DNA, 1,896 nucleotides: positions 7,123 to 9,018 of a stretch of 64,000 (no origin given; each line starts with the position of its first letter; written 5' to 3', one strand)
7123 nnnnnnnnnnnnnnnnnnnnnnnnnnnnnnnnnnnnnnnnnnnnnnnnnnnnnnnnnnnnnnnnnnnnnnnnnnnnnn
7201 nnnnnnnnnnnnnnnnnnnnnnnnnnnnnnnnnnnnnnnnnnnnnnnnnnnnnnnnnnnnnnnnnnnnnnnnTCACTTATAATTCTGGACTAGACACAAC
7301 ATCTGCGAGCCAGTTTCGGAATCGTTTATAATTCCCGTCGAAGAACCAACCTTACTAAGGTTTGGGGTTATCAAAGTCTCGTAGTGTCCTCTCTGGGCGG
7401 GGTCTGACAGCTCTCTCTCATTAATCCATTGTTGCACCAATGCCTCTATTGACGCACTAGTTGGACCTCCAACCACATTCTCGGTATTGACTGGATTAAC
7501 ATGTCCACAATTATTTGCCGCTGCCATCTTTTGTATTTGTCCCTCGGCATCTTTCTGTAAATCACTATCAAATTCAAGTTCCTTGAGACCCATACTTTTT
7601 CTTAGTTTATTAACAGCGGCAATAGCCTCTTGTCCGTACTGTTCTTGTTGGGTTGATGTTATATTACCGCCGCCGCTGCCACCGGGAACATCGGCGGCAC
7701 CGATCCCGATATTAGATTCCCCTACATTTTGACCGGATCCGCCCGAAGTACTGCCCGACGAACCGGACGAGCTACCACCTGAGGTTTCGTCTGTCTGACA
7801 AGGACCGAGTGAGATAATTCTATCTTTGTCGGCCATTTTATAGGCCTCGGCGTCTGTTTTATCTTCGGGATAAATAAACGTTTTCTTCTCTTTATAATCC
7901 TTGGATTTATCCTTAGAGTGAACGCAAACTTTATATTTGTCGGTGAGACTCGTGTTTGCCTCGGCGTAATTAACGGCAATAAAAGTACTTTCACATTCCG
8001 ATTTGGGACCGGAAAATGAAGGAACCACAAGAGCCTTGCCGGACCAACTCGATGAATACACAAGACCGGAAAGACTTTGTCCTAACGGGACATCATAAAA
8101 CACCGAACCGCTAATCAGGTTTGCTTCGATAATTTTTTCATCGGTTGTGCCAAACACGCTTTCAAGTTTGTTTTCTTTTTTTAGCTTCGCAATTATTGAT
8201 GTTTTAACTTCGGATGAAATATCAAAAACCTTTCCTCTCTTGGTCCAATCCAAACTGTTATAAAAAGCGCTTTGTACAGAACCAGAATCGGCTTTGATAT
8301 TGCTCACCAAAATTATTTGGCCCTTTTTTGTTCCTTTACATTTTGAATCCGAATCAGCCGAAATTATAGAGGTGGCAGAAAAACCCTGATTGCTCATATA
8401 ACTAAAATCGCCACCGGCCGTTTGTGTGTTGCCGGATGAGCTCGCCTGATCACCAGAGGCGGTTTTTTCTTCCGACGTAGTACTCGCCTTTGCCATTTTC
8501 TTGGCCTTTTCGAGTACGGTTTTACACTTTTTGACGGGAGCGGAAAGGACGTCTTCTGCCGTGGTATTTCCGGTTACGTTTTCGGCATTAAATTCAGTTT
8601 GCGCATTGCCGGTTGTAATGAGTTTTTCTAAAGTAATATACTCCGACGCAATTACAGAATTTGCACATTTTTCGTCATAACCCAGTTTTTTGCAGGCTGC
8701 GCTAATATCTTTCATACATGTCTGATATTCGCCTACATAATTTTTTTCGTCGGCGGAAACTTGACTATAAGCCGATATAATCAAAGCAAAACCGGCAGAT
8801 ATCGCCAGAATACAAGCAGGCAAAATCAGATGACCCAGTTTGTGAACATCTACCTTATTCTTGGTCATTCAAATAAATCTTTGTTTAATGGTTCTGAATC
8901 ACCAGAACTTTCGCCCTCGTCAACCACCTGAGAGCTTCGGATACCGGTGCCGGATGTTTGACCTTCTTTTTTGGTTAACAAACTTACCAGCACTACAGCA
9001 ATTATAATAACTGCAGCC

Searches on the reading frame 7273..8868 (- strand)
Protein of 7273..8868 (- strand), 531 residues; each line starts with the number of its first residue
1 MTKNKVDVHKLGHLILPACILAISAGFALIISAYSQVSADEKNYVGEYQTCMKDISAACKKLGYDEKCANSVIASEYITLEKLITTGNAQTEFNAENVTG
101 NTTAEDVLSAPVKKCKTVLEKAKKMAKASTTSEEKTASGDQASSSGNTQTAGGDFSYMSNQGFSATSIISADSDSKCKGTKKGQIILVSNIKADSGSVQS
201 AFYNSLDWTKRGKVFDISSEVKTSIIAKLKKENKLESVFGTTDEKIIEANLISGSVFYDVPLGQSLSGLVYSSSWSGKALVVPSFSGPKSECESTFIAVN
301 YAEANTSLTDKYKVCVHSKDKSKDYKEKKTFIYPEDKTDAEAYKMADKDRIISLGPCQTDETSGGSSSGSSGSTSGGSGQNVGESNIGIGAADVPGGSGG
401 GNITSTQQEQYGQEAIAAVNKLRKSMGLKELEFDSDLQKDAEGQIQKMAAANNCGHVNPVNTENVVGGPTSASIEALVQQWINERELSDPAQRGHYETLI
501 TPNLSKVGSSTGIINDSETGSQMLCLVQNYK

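Call 114: search_protein_families(library=pfam, proteins=[window:7273-8868:-], max_evalue=0.00001)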
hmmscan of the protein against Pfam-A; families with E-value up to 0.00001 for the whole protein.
window:7273-8868:- (531 aa): 1 family
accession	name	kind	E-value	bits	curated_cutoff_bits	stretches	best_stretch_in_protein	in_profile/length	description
PF00188.32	CAP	-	8e-12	46.5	21.1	1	417-511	2-102/117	Cysteine-rich secretory protein family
